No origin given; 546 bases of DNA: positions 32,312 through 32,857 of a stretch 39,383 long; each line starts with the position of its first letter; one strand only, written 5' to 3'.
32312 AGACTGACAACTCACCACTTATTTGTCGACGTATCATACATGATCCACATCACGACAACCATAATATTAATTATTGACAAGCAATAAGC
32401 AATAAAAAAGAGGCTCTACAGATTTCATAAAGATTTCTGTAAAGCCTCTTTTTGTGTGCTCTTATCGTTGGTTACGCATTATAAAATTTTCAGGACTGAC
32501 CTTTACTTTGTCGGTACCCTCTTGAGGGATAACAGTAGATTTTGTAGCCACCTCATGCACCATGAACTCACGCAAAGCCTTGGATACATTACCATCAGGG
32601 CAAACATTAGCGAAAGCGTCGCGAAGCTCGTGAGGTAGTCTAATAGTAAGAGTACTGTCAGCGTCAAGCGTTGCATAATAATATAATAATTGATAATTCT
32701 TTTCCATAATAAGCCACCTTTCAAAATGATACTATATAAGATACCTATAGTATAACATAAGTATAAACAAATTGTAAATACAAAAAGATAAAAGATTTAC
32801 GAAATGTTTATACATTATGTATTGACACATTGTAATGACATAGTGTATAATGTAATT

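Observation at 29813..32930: A lysogeny-like module (tyrosine integrase plus divergent RHH regulator) at the left-end position of a T7-type genome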

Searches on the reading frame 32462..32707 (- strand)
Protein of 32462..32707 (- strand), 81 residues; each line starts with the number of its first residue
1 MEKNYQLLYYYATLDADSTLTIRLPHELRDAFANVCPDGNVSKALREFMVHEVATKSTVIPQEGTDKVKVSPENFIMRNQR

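Call 5: search_protein_families(library=pfam, proteins=[window:32462-32707:-], max_evalue=1)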
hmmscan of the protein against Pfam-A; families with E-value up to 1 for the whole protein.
window:32462-32707:- (81 aa): 0 families

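Call 20: find_encoding_contigs(protein=window:32462-32707:-, flank=10000, max_places=10)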
Protein window:32462-32707:- (81 aa): 23 contigs read that carry it; 10 places shown.
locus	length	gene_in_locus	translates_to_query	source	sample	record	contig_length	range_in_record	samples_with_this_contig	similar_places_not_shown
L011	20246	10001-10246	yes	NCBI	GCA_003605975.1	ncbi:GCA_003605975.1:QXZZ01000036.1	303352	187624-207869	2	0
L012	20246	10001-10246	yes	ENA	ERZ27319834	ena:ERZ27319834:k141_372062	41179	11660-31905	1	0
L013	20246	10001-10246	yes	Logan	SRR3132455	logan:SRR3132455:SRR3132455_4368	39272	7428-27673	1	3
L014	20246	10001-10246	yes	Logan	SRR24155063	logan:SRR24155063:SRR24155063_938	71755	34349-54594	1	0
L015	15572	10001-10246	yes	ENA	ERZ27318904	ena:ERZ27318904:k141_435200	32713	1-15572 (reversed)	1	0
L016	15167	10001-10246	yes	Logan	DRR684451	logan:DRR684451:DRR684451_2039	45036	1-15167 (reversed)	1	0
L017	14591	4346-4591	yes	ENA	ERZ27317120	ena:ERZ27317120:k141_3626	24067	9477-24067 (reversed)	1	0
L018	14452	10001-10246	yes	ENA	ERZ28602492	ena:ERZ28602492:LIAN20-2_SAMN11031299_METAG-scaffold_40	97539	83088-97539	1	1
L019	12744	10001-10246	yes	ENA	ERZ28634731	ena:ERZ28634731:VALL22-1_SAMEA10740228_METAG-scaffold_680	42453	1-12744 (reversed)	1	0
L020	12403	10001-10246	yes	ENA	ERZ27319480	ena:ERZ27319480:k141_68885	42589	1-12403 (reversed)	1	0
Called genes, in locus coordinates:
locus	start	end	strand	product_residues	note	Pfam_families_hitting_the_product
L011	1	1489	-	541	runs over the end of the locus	PF21268:Helic-prim_T7_N, PF13155:Toprim_2, PF03796:DnaB_C, PF13481:AAA_25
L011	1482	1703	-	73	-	-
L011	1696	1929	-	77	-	-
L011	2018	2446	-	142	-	PF05367:Phage_endo_I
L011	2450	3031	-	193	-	PF10991:Enc34_ssDNA-bd (weak), PF21265:SBB_T7 (weak)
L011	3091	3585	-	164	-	PF00692:dUTPase, PF22769:DCD (weak)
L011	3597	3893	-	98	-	-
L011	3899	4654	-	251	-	PF11753:DUF3310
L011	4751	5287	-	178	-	-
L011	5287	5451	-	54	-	-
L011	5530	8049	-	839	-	PF14700:RPOL_N, PF00940:RNA_pol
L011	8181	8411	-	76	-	-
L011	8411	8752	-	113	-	-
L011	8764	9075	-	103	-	-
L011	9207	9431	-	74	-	-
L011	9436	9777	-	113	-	-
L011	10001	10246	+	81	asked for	-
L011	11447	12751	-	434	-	PF14903:WG_beta_rep (faint)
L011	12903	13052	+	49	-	-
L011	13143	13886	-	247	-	PF14025:DUF4241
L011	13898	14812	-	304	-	PF12710:HAD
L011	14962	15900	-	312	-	PF08902:DUF1848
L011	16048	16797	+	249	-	PF13489:Methyltransf_23, PF01209:Ubie_methyltran, PF02527:GidB (weak), PF03141:Methyltransf_29 (weak), PF08241:Methyltransf_11, PF08242:Methyltransf_12, PF13649:Methyltransf_25, PF13847:Methyltransf_31, +3 more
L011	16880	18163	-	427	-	PF01979:Amidohydro_1, PF07969:Amidohydro_3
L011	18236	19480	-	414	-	PF05221:AdoHcyase, PF02826:2-Hacid_dh_C (weak), PF00670:AdoHcyase_NAD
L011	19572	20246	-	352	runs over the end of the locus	PF01008:IF-2B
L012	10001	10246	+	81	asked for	-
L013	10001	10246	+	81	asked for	-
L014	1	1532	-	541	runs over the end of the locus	PF21268:Helic-prim_T7_N, PF13155:Toprim_2, PF03796:DnaB_C, PF13481:AAA_25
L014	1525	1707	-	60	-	-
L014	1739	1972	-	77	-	-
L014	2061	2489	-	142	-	PF05367:Phage_endo_I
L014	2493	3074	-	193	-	PF21265:SBB_T7 (weak)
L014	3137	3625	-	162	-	PF00692:dUTPase, PF22769:DCD (weak)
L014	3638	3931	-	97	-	-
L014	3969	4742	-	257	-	PF11753:DUF3310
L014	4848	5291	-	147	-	-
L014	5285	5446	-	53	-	-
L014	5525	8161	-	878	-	PF14700:RPOL_N, PF00940:RNA_pol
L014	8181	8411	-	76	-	-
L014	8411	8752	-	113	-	-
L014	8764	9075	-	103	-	-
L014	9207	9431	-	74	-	-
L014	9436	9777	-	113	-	-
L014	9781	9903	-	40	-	-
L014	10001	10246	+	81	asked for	-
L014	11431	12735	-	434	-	PF14903:WG_beta_rep (faint)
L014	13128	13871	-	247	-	PF14025:DUF4241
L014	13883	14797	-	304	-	PF12710:HAD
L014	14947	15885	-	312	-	PF08902:DUF1848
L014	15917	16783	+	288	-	PF13489:Methyltransf_23, PF01209:Ubie_methyltran, PF13679:Methyltransf_32 (weak), PF03141:Methyltransf_29 (weak), PF13847:Methyltransf_31, PF08241:Methyltransf_11, PF08242:Methyltransf_12, PF13649:Methyltransf_25, +2 more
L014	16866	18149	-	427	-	PF01979:Amidohydro_1, PF07969:Amidohydro_3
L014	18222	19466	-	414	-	PF05221:AdoHcyase, PF02826:2-Hacid_dh_C (weak), PF00670:AdoHcyase_NAD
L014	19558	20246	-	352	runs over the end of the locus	PF01008:IF-2B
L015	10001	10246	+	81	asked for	-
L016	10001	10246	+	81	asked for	-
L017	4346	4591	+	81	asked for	-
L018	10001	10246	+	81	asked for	-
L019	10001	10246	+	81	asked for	-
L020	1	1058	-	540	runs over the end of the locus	PF21268:Helic-prim_T7_N, PF01751:Toprim (faint), PF13155:Toprim_2, PF13662:Toprim_4 (faint), PF03796:DnaB_C, PF13481:AAA_25 (faint)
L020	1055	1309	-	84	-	-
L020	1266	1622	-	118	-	-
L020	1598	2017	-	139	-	PF05367:Phage_endo_I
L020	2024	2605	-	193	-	-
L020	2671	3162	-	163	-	PF22769:DCD (faint), PF00692:dUTPase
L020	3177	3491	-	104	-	-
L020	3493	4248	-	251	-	PF11753:DUF3310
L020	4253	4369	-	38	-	-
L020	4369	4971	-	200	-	-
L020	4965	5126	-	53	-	-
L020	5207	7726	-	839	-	PF14700:RPOL_N, PF00940:RNA_pol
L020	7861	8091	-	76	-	-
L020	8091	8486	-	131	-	-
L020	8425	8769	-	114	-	-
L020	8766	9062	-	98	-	-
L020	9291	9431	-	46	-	-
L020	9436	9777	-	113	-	-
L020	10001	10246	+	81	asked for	-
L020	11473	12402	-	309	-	?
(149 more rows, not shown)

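Call 34: search_protein_families(library=ncbifam, proteins=[window:32462-32704:-], max_evalue=0.01)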
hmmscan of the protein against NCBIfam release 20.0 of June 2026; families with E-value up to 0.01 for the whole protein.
window:32462-32704:- (80 aa): 1 family
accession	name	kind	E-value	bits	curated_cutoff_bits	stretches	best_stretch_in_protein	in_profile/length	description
NF041551.1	YlcI_YnfO_N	subfamily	0.0068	16.4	30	0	18-30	4-16/42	YlcI/YnfO family protein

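Call 39: find_homologous_proteins(query=window:32462-32704:-, max_evalue=0.01)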
Query window:32462-32704:- (80 aa): 18 proteins with E <= 0.01 among 19 candidates.
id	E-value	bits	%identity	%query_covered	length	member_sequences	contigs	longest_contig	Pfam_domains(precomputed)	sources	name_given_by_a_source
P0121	3.2e-45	169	98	100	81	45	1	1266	-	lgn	-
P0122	2.6e-42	159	94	100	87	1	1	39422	-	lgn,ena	-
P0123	3.8e-36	140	82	99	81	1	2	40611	-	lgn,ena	-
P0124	4.7e-36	140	85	100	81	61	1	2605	-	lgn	-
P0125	8.0e-36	139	84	100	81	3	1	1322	-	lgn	-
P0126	2.7e-35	137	81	100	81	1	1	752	-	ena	-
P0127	2.4e-34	134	83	100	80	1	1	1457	-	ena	-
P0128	4.8e-34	133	84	99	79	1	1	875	-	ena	-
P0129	5.0e-33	130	83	99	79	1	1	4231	-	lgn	-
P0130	2.3e-32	128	79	100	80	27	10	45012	-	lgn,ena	-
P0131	4.7e-31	124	78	99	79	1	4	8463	-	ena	-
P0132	1.1e-30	123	76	99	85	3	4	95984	-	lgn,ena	-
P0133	5.1e-30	120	75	100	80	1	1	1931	-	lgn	-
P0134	7.4e-30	120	76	99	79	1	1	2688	-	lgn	-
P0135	4.0e-28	114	74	99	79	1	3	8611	-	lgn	-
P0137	1.2e-23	100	61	98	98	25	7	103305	-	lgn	-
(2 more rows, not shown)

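Call 42: search_solved_structures(query=A3, max_evalue=10)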
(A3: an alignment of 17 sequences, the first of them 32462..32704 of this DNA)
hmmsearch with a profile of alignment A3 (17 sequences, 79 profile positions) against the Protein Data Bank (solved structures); distinct sequences matched with E-value up to 10: 1.
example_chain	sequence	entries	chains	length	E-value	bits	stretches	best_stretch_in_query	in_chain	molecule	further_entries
9lew_A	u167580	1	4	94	1.4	12.5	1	20-48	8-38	DNA-damage-inducible protein J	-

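Call 43: search_protein_families(library=phrogs, proteins=[window:32462-32704:-], max_evalue=0.01)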
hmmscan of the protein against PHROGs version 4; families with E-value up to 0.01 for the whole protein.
window:32462-32704:- (80 aa): 1 family
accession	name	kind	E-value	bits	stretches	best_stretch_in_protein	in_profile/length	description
phrog_28287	-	unknown function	0.0096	17.1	0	15-54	19-60/113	-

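Call 50: predict_structure(alignment_id=A3)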
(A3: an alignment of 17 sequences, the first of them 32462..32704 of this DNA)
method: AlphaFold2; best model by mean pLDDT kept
length: 80 residues; sequences in the alignment: 17
mean_pLDDT: 69.9   pTM: 0.46
mean pLDDT of the five models: 69.9, 63.1, 61.0, 58.8, 56.9
residues with pLDDT >= 90: 0; 70-90: 45; 50-70: 32; < 50: 3
segments of 3 or more residues with pLDDT < 50: none
pLDDT, mean of each block of 10 residues (from residue 1): 66 69 78 78 77 69 68 54
secondary structure, 60 per line:
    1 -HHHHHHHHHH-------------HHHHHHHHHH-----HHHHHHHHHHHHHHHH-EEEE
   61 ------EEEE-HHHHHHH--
elements in order: H2-11 H25-34 H40-55 E57-60 E67-70 H72-78

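Call 54: fold_search(model_id=the predicted structure, library=pdb)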
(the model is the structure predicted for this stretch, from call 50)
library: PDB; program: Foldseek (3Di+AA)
matches with E <= 10: 211; with E <= 0.001: 0
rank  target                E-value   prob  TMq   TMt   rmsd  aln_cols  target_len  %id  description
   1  8egb_J                7.2e-01  0.07  0.22  0.03  16.4        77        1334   22  Cryo-EM structure of consensus elemental paused elongation complex with an unfolded TL (released 2023-03-01)
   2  2e1n_A                9.4e-01  0.06  0.18  0.14  14.0        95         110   16  Crystal structure of the Cyanobacterium circadian clock modifier Pex (released 2006-11-28)
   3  4lg0_A                1.1e+00  0.12  0.29  0.27  11.2        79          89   19  Structure of a ternary FOXO1-ETS1 DNA complex (released 2014-07-02)
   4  6d57_A                1.1e+00  0.08  0.27  0.17  14.1       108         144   15  Campylobacter jejuni ferric uptake regulator S1 metalated (released 2018-05-23)
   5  9lgh_V                1.1e+00  0.08  0.25  0.17  14.4       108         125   12  Cryo-EM structure of CotVW filament, bacillus subtilis endospore protein (released 2025-09-24)
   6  6lbi_C                1.2e+00  0.11  0.27  0.26  10.8        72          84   18  Crystal Structure of FOXO1-DBD homodimer bound to a palindromic DNA sequence (released 2021-02-10)
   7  2dqr_B                1.2e+00  0.06  0.22  0.17  11.9        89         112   15  Crystal structure of the replication terminator protein mutant RTP.E39K.R42Q (released 2007-05-29)
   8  2e1n_B                1.3e+00  0.05  0.18  0.14  14.0        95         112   16  Crystal structure of the Cyanobacterium circadian clock modifier Pex (released 2006-11-28)
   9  1j0r_A                1.7e+00  0.07  0.25  0.19  12.7        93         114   16  Crystal structure of the replication termination protein mutant C110S (released 2003-11-20)
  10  3k0l_A                1.8e+00  0.04  0.19  0.16   9.5        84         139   15  Crystal Structure of Putative MarR Family Transcriptional Regulator from Acinetobacter sp. ADP (released 2009-10-13)
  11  4ljz_D                1.9e+00  0.03  0.20  0.03  17.2        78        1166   20  Crystal Structure Analysis of the E.coli holoenzyme (released 2013-11-13)
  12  9r9o_SF               1.9e+00  0.02  0.15  0.12  12.8        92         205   11  Yeast 80S with nascent chain in complex with Ssb1-ADP in the S1 state (released 2025-12-24)
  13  2xig_A                2.1e+00  0.06  0.25  0.15  13.2        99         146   12  The structure of the Helicobacter pylori ferric uptake regulator Fur reveals three functional metal binding sites (released 2011-01-19)
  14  5c8h                  2.1e+00  0.04  0.23  0.20  11.7        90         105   22  Crystal structure of ORC2 C-terminal domain (released 2015-07-08)
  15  4rgu_A                2.1e+00  0.04  0.19  0.14  10.0        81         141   15  Crystal Structure of Putative MarR Family Transcriptional Regulator HcaR from Acinetobacter sp. ADP complexed with fer (released 2015-03-04)
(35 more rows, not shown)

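Call 55: find_encoding_contigs(protein=P0137, flank=10000, max_places=4)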
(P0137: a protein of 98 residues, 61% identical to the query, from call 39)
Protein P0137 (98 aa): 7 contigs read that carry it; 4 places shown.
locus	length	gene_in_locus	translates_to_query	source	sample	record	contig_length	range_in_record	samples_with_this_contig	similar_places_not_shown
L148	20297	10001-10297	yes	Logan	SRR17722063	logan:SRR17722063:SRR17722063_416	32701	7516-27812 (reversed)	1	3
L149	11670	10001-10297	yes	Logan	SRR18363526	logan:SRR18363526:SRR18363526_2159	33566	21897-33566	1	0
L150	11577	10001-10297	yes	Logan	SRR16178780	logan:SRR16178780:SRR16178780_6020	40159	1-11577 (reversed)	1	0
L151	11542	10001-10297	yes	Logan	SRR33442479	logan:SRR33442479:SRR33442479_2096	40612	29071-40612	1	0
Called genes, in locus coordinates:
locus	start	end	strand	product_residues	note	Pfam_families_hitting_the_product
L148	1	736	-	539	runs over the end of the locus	PF21268:Helic-prim_T7_N, PF13155:Toprim_2, PF13662:Toprim_4 (faint), PF03796:DnaB_C, PF13481:AAA_25 (faint)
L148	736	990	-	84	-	-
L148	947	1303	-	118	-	-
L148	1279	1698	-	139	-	PF05367:Phage_endo_I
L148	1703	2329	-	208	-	PF21265:SBB_T7 (weak)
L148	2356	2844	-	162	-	PF22769:DCD (weak), PF00692:dUTPase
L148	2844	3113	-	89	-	-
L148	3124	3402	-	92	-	-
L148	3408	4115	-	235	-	PF11753:DUF3310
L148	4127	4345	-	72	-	-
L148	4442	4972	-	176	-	-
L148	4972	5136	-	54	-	-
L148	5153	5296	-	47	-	-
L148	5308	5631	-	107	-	-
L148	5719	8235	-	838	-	PF14700:RPOL_N (weak), PF00940:RNA_pol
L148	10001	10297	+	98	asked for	-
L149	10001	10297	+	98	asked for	-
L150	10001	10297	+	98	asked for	-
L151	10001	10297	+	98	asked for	-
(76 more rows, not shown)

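Call 56: search_protein_families(library=pfam, alignment_id=A3, max_evalue=10)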
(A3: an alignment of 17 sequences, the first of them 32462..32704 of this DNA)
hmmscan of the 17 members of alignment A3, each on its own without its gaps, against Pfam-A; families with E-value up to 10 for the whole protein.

A. member 1, window:32462-32704:- (80 aa): 0 families

B. families by the number of members that match (of 17 scanned): 2 families
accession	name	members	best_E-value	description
PF13349.12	DUF4097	1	0.095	Toastrack DUF4097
PF17892.7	Cadherin_5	1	0.16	Cadherin-like domain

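Call 64: search_protein_representatives(alignment_id=A3)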
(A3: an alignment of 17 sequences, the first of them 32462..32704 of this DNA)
Query: 17 sequences, 79 profile positions. Proteins with E-value up to 0.001 (for the whole library): 27; up to 1e-10: 4; up to 1e-30: 1. The best 27 are listed.
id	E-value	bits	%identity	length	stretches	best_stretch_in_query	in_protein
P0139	6.2e-39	148.2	-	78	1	1-78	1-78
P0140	7.7e-14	67.8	-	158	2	3-56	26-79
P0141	1.2e-11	60.8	-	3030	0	-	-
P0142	3.2e-11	59.4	-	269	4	6-52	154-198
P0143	2.3e-10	56.7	-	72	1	3-67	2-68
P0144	3.2e-09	53.0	-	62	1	3-56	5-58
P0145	1.9e-08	50.5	-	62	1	1-55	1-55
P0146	3.7e-08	49.6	-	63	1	2-56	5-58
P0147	8.9e-07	45.2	-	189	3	8-53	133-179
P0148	6.5e-06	42.4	-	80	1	1-55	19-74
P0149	6.8e-06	42.3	-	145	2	13-53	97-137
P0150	2.9e-05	40.3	-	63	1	1-56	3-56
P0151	3.1e-05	40.2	-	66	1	9-54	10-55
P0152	4.0e-05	39.9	-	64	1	4-54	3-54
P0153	9.9e-05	38.6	-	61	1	3-56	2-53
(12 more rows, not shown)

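Call 66: search_protein_families(library=pfam, proteins=[P0140, P0142, P0143, P0144, P0145, P0146, P0148, P0150, P0151, P0152], max_evalue=1)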
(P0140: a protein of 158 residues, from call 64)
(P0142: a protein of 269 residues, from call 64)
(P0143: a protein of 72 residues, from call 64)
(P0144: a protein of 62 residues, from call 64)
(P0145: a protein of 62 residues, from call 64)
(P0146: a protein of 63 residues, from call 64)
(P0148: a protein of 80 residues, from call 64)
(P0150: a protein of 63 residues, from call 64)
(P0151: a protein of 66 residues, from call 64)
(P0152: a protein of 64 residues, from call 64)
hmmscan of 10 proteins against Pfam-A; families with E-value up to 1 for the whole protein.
P0140 (158 aa): 4 families
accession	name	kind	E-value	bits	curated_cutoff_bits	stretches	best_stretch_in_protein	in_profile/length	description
PF20300.4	prok_STING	-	0.00016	22.1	27.1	2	33-87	33-82/137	Prokaryotic STING domain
PF01544.23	CorA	-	0.16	11.7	27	1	76-136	177-236/292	CorA-like Mg2+ transporter protein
PF23885.1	DUF7238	-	0.28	11.7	27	1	29-92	7-68/112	Family of unknown function (DUF7238)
PF21632.3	MOV-10_N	-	0.33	11.5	27.4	0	120-151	7-38/67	Helicase MOV-10, N-terminal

P0142 (269 aa): 3 families
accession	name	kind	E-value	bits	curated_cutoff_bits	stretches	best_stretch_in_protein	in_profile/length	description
PF18470.6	Cas9_a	-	0.045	13.9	26.9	0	46-106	118-177/221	Cas9 alpha-helical lobe domain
PF07362.18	CcdA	-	0.061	14.1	22.4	0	235-269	8-42/71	Post-segregation antitoxin CcdA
PF18874.5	QPE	-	0.25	12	25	0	177-190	1-14/44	QPE domain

P0143 (72 aa): 3 families
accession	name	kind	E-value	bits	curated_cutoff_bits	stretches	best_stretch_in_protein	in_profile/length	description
PF20078.4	DUF6473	-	0.012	15.2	27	1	18-56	22-61/274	Domain of unknown function (DUF6473)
PF01402.27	RHH_1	-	0.019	15.4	20.5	1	19-53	2-37/39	Ribbon-helix-helix protein, copG family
PF02998.19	Lentiviral_Tat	-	0.18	12.3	27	1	15-59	26-69/86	Lentiviral Tat protein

P0144 (62 aa): 2 families
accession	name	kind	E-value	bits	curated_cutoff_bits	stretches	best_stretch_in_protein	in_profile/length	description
PF00637.26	Clathrin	-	0.016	15.4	29.6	1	6-61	85-142/143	Region in Clathrin and VPS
PF23884.1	DUF7237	-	0.1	13.3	27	1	23-60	22-59/77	Family of unknown function (DUF7237)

P0145 (62 aa): 0 families

P0146 (63 aa): 1 family
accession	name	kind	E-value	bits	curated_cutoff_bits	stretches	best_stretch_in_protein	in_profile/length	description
PF11537.13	NitrOD5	-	0.025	15.2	27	1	16-57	33-74/94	Nitrosopumilus output domain 5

P0148 (80 aa): 0 families

P0150 (63 aa): 0 families

P0151 (66 aa): 0 families

P0152 (64 aa): 0 families

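Call 69: search_solved_structures(query=A5, max_evalue=10, show_alignments=2)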
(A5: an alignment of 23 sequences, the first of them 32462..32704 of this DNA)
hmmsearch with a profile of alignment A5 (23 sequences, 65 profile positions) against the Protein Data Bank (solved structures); distinct sequences matched with E-value up to 10: 10.
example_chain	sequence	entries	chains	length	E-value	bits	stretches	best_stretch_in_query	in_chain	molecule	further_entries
8hyj_C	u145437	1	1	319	0.038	17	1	27-55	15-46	DNA-directed RNA polymerases IV and V subunit 3B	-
7eu0_C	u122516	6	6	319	0.041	16.9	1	27-54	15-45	DNA-directed RNA polymerases II, IV and V subunit 3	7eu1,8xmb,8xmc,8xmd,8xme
8hil_C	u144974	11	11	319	0.052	16.6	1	27-54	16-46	RPOLD domain-containing protein | DNA-directed RNA polymerase RpoA/D/Rpb3-type domain-containing protein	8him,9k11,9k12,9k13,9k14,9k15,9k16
2k9i_A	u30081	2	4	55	0.092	15.8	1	17-62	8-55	Uncharacterized protein ORF56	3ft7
2bj1_A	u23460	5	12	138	0.12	15.4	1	21-58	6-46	NICKEL RESPONSIVE REGULATOR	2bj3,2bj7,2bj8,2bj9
3n8d_A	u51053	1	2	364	0.22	14.5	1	9-34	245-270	D-alanine--D-alanine ligase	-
8fff_A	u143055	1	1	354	0.8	12.8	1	9-34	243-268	D-alanine--D-alanine ligase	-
2i80_A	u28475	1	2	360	0.82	12.7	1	9-34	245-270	D-alanine-D-alanine ligase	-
2i87_A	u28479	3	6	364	0.83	12.7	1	9-34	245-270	D-alanine-D-alanine ligase | D-alanine--D-alanine ligase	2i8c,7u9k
6gw3_D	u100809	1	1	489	2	11.5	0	27-41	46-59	3,5,7-trioxododecanoyl-CoA synthase,3,5,7-trioxododecanoyl-CoA synthase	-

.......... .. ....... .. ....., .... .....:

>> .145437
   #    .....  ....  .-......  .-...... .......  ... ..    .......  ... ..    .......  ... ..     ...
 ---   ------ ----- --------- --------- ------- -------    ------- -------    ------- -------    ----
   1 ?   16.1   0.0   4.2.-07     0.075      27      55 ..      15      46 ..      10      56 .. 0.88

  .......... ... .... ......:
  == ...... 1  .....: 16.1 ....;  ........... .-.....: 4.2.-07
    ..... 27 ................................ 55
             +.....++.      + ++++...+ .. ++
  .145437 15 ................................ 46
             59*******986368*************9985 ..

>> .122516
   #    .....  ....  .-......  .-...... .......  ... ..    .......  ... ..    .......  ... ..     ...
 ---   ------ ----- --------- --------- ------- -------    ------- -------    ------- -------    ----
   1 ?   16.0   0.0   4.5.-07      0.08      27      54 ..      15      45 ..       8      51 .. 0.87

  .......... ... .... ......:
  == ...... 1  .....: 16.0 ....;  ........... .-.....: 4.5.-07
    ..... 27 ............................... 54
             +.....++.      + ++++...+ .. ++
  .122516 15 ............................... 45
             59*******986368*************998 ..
